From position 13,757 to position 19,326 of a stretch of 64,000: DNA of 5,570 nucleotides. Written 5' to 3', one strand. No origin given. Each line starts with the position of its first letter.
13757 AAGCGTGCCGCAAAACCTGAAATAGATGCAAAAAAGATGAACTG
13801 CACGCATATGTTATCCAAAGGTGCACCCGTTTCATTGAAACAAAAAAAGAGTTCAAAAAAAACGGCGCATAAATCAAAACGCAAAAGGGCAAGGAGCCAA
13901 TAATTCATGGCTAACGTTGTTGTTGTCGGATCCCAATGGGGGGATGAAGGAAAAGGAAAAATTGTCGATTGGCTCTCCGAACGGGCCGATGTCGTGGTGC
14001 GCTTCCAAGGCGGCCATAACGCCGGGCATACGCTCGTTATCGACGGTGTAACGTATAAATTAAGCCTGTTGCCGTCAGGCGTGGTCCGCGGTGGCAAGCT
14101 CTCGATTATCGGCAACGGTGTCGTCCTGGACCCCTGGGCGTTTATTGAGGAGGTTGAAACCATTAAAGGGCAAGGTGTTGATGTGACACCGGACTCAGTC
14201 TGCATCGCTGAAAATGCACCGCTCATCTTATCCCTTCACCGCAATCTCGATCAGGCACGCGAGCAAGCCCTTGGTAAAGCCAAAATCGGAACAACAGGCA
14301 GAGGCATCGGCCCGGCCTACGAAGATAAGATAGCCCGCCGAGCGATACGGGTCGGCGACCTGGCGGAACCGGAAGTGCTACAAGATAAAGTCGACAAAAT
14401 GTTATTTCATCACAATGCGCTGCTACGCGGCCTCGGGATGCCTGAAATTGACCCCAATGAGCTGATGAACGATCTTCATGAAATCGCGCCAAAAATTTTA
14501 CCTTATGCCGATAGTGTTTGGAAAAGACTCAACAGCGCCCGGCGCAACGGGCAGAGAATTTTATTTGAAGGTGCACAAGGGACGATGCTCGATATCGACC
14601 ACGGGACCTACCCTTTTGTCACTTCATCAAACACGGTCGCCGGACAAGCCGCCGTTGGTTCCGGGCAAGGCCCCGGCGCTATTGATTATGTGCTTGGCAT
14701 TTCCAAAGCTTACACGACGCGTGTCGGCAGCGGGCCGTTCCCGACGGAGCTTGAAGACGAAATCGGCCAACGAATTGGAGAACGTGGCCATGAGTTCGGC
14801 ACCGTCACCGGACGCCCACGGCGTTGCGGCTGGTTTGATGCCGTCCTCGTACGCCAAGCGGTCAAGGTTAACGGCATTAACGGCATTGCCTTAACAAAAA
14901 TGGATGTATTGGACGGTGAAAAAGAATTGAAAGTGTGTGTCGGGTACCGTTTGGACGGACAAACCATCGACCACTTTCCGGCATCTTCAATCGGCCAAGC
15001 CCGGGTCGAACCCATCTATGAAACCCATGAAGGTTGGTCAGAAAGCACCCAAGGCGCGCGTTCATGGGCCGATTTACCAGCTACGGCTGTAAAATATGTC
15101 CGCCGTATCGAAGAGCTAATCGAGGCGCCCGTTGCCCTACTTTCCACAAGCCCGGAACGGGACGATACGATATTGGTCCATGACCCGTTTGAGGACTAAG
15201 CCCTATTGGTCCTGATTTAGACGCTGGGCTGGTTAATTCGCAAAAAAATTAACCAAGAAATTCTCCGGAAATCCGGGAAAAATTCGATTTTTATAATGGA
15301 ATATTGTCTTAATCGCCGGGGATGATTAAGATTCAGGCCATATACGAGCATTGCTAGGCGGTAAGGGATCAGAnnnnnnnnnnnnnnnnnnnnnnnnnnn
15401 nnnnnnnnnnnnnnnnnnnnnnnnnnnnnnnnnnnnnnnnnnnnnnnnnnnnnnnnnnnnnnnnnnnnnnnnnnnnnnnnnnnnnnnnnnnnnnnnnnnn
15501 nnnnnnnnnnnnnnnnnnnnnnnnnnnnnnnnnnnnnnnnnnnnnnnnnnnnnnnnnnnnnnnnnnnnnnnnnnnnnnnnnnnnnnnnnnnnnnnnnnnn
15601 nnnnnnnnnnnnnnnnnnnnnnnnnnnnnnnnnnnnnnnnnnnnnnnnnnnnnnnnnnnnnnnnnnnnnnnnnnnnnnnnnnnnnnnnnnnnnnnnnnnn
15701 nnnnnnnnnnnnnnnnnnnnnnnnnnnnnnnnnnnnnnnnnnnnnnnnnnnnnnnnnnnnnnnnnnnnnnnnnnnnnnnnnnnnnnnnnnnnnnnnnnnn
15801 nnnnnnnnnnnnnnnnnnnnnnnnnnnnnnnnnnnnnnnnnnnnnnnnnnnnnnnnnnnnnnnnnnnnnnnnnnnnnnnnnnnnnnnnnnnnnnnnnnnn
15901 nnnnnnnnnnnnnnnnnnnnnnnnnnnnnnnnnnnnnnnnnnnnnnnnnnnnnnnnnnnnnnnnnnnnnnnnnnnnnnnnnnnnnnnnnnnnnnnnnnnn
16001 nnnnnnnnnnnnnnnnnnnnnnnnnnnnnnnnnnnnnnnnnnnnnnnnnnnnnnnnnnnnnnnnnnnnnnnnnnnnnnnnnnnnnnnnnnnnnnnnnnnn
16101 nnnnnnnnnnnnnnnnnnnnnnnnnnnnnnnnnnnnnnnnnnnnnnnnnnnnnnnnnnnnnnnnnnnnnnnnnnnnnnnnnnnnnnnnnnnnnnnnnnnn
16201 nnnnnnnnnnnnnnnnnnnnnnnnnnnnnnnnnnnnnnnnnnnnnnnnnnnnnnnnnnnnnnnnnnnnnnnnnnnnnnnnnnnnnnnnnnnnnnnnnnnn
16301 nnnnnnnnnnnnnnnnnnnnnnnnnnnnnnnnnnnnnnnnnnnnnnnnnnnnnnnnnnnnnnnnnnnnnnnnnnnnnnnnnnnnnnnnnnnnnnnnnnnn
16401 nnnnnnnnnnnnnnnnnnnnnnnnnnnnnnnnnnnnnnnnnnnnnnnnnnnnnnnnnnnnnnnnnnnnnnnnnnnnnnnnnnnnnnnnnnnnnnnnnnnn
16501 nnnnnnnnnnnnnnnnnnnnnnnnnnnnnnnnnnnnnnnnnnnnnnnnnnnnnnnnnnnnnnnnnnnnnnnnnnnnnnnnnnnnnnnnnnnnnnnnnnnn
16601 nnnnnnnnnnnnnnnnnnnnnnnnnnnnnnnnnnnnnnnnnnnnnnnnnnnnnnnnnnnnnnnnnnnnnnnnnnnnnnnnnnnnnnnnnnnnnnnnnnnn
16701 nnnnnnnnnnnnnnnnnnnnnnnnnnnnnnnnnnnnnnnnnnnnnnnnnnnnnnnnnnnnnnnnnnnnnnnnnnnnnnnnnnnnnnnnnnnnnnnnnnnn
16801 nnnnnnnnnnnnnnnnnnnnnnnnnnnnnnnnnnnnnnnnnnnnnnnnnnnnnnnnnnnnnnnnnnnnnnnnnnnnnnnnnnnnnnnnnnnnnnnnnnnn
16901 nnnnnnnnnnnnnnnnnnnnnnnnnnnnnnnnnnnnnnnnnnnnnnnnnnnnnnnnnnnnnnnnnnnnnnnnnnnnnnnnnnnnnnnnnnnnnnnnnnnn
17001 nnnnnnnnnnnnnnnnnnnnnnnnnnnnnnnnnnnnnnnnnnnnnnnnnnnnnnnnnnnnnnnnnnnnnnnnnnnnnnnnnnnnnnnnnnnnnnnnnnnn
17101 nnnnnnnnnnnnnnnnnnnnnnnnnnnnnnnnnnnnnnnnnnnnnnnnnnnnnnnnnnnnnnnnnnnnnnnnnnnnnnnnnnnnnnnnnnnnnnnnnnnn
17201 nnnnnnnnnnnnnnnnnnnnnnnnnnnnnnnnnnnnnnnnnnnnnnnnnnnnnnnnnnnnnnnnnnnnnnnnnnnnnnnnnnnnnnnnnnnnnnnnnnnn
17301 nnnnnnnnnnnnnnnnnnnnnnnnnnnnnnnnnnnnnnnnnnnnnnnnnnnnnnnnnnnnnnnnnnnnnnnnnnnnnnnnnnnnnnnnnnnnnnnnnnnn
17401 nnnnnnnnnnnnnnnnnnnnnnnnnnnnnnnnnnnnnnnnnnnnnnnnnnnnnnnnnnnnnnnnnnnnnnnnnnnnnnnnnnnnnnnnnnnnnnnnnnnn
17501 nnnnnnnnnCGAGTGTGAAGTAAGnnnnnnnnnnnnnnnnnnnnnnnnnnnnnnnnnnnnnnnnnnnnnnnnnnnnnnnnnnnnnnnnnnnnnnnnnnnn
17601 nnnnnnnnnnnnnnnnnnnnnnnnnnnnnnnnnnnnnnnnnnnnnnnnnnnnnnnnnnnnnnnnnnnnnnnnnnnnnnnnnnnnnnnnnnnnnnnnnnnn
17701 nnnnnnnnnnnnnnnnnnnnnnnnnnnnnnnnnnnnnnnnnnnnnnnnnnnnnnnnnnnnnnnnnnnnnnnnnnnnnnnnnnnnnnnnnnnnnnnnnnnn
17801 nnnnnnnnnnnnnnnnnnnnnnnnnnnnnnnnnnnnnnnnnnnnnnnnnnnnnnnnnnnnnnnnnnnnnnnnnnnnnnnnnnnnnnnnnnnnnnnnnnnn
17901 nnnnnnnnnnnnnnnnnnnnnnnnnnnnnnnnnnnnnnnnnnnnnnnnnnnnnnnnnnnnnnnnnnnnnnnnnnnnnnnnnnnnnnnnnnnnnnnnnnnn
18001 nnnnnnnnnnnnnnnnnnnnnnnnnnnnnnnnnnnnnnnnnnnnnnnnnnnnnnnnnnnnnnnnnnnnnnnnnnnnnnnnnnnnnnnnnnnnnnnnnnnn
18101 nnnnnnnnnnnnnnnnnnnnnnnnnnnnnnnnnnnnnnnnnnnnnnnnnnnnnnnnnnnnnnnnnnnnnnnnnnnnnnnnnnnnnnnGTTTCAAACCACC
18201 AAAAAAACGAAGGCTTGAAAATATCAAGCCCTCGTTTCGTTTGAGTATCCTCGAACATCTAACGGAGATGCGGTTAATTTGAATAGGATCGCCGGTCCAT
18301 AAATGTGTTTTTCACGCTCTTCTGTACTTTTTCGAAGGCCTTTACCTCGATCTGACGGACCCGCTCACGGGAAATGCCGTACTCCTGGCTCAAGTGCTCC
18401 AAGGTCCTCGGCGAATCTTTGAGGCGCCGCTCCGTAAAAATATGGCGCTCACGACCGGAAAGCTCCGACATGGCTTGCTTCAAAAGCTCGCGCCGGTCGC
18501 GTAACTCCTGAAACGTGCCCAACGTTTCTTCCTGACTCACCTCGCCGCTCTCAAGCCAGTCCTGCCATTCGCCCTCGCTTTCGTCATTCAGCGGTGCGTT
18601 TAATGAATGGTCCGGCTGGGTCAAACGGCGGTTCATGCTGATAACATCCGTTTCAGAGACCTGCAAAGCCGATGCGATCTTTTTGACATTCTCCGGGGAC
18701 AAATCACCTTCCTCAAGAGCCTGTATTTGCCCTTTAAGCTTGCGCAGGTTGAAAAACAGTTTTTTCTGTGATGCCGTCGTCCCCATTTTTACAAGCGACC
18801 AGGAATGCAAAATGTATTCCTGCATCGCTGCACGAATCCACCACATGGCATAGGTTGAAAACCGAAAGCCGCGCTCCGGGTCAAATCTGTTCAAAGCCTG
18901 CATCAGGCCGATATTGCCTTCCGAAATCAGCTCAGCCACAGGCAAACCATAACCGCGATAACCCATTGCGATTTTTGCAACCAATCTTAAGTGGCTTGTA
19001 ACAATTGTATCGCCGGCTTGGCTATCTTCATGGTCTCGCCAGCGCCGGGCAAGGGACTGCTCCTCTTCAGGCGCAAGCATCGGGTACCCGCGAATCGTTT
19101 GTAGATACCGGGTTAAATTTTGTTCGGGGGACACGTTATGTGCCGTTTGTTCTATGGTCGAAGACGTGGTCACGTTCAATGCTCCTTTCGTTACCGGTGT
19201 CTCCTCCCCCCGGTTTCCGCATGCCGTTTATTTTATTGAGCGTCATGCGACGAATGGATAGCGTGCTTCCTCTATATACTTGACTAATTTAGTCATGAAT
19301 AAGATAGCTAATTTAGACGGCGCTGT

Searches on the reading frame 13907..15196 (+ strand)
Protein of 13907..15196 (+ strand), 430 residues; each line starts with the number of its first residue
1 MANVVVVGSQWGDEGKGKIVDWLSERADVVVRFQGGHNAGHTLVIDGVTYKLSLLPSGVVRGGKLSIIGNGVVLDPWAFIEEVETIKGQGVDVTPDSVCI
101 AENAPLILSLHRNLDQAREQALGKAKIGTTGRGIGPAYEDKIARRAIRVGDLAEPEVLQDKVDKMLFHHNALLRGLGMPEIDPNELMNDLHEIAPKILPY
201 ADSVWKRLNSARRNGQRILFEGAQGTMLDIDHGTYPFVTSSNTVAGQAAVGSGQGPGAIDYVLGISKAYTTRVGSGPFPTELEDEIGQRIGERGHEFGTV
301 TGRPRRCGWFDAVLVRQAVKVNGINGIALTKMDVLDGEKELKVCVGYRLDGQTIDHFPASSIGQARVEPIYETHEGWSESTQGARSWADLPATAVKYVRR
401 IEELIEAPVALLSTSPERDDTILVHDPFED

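Call 22: list_cluster_members(proteins=[P0001, window:49727-50599:+, window:13907-15196:+, window:52182-53366:+, P0006, P0004, P0024, P0050])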
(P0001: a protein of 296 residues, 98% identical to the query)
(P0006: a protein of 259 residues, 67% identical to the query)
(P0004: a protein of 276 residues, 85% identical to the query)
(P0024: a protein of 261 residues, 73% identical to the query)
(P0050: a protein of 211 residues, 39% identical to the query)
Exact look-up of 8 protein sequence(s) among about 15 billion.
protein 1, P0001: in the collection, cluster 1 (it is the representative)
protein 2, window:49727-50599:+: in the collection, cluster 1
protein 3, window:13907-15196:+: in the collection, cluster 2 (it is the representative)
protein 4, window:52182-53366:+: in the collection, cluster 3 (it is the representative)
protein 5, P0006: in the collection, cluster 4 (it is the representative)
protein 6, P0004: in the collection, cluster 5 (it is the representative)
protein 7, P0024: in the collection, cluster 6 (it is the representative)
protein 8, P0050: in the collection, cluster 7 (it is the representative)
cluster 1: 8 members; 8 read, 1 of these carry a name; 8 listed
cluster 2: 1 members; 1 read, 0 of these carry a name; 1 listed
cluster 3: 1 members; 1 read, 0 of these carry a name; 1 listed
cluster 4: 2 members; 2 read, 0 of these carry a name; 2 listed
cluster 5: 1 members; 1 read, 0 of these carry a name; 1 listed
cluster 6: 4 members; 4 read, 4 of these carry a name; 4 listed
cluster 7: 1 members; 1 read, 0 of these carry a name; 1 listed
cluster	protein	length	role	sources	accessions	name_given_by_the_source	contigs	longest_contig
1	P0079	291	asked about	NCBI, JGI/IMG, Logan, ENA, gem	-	-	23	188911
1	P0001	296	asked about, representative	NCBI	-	-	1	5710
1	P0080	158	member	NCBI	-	-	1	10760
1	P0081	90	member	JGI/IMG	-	hypothetical protein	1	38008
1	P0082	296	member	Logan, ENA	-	-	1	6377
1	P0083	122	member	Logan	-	-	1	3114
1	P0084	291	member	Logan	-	-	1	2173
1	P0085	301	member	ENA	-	-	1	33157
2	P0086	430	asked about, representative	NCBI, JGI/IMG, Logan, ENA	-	-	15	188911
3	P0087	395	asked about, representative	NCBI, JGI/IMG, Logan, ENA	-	-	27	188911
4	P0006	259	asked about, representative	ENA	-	-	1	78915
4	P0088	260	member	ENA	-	-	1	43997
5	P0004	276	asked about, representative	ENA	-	-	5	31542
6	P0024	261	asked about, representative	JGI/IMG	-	quercetin dioxygenase-like cupin family protein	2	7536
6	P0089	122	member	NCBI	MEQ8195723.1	MAG: cupin domain-containing protein [Rhodospirillales bacterium]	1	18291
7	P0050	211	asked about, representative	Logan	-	-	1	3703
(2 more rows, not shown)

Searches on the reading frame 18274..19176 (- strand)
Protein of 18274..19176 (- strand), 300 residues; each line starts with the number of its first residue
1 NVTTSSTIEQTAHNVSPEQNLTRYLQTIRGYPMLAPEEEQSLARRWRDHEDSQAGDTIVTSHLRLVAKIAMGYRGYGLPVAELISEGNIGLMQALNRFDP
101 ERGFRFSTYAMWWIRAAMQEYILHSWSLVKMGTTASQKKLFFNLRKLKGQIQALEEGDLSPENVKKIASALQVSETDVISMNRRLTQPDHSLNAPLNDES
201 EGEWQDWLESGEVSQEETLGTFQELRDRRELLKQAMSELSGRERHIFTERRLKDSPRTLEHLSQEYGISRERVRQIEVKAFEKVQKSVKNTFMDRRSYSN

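Call 31: search_protein_families(library=pfam, proteins=[window:18274-19176:-], max_evalue=0.0001)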
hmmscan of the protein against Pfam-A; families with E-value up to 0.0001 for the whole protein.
window:18274-19176:- (300 aa): 3 families
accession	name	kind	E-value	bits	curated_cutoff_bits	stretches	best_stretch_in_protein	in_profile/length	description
PF04542.20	Sigma70_r2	-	8.1e-20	70.8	24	1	59-123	2-66/71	Sigma-70 region 2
PF04545.22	Sigma70_r4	-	1.2e-13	50.8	24.1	1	235-286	1-50/50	Sigma-70, region 4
PF00140.25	Sigma70_r1_2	-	4.6e-07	30.1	22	1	21-49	3-31/34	Sigma-70 factor, region 1.2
